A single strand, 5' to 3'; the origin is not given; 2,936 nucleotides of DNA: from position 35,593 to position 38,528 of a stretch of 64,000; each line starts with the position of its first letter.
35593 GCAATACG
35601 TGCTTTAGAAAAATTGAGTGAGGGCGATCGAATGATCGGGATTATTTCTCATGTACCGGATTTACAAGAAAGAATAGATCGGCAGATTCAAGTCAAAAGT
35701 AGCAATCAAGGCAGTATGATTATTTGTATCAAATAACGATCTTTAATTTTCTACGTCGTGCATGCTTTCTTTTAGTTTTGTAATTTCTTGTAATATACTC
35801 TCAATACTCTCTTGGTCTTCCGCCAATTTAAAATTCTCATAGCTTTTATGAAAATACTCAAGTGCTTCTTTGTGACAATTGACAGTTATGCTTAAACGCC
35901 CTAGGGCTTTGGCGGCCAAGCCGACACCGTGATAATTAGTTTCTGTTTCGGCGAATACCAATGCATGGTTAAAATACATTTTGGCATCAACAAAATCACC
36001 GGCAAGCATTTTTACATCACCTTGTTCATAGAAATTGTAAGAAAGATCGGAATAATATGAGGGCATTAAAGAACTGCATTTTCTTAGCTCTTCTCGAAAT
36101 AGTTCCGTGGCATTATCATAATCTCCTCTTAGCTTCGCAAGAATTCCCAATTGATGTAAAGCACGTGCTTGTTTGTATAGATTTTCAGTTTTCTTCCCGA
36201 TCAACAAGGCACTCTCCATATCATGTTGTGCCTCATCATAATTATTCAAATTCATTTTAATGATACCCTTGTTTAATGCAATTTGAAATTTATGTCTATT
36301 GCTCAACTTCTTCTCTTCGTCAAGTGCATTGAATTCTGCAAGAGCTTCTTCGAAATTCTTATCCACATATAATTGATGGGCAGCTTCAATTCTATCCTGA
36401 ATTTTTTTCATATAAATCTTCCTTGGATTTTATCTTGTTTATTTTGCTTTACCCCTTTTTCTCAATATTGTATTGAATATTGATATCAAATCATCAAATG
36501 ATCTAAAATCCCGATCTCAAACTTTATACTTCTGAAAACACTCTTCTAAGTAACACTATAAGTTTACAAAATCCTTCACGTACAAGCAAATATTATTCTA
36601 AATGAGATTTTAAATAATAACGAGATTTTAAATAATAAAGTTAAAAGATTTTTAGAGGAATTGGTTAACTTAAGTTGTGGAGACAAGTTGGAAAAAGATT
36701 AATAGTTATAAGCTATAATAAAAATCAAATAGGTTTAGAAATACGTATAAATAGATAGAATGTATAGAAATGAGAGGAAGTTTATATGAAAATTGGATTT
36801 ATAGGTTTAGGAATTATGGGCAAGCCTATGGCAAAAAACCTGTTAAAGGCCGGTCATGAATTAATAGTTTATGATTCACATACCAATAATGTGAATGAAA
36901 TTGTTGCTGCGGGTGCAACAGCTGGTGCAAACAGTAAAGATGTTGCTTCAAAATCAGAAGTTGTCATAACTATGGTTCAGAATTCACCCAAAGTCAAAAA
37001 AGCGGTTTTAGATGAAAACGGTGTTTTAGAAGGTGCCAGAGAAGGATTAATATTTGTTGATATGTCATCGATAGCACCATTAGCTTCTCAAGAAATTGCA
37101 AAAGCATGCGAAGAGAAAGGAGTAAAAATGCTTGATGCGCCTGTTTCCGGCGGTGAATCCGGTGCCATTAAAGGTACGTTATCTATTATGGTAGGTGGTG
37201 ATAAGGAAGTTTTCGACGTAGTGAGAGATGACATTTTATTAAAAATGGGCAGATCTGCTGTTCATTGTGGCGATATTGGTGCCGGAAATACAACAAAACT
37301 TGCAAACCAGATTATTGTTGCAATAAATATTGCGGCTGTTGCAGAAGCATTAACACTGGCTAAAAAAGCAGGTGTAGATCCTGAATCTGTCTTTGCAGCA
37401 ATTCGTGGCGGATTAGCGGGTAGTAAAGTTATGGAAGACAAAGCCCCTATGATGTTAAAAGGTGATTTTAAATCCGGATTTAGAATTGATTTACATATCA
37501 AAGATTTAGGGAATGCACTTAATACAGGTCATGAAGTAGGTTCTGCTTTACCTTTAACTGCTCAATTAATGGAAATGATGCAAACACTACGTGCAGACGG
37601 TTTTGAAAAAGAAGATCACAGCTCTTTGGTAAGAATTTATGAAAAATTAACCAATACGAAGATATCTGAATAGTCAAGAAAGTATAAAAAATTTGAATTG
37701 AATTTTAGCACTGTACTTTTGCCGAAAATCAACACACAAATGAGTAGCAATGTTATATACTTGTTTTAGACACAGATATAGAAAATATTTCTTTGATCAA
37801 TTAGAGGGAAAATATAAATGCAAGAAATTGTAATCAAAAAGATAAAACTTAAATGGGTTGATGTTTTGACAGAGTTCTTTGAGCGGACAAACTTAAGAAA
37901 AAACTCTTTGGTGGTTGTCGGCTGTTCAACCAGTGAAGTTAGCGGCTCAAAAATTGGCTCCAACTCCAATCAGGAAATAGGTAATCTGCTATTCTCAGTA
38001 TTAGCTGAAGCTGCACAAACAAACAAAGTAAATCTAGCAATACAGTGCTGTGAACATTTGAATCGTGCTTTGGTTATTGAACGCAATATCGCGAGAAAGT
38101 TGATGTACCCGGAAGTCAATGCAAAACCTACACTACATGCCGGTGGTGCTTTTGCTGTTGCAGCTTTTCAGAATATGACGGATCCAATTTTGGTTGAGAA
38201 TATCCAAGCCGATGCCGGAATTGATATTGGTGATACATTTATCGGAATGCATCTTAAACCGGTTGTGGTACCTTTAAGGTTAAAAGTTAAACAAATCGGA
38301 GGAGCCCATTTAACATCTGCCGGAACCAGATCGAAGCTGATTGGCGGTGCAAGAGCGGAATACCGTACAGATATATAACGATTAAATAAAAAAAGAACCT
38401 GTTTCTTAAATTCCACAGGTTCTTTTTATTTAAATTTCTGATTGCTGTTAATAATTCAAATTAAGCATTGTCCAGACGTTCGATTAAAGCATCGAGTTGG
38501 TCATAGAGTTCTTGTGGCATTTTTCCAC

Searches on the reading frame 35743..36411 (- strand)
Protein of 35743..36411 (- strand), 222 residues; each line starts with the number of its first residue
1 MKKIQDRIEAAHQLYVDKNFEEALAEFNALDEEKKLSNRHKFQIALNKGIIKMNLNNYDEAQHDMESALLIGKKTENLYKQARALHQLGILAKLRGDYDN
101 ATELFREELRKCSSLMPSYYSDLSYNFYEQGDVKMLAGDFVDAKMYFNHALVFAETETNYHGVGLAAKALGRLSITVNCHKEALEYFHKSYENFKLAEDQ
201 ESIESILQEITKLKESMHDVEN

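Call 77: search_protein_families(library=pfam, proteins=[window:35743-36411:-])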
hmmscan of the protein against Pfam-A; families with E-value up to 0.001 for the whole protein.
window:35743-36411:- (222 aa): 8 families
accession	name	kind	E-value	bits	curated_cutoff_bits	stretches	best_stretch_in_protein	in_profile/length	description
PF13424.12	TPR_12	-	1.3e-14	54.6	30.1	2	44-109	5-72/77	Tetratricopeptide repeat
PF07719.23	TPR_2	-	1.1e-10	41.2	27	0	82-110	1-29/34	Tetratricopeptide repeat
PF00515.34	TPR_1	-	2.5e-07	30.7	27.8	0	82-106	1-25/34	Tetratricopeptide repeat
PF17874.7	TPR_MalT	-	6.3e-06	26.1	45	1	45-192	4-150/336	MalT-like TPR region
PF13374.12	TPR_10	-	3.6e-05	24.1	27.5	0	82-107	2-27/42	Tetratricopeptide repeat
PF13176.12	TPR_7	-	0.00023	21.5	27.9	0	84-110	1-29/36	Tetratricopeptide repeat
PF13432.12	TPR_16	-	0.00034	21.4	32.7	0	47-112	2-61/65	Tetratricopeptide repeat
PF13181.12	TPR_8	-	0.00037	20.9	25.7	0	45-69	4-28/34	Tetratricopeptide repeat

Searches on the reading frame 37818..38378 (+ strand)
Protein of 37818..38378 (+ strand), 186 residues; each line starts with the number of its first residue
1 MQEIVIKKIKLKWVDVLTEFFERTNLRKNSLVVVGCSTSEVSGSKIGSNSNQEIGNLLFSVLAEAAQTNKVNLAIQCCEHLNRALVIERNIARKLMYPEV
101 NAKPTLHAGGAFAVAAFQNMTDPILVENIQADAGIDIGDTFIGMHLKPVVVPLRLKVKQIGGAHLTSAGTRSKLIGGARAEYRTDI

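Call 77: search_protein_families(library=pfam, proteins=[window:37818-38378:+])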
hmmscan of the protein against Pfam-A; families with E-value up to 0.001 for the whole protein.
window:37818-38378:+ (186 aa): 1 family
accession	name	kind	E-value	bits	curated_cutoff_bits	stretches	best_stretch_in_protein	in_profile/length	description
PF04260.17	DUF436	-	9e-73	243.9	25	1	15-182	4-171/171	Protein of unknown function (DUF436)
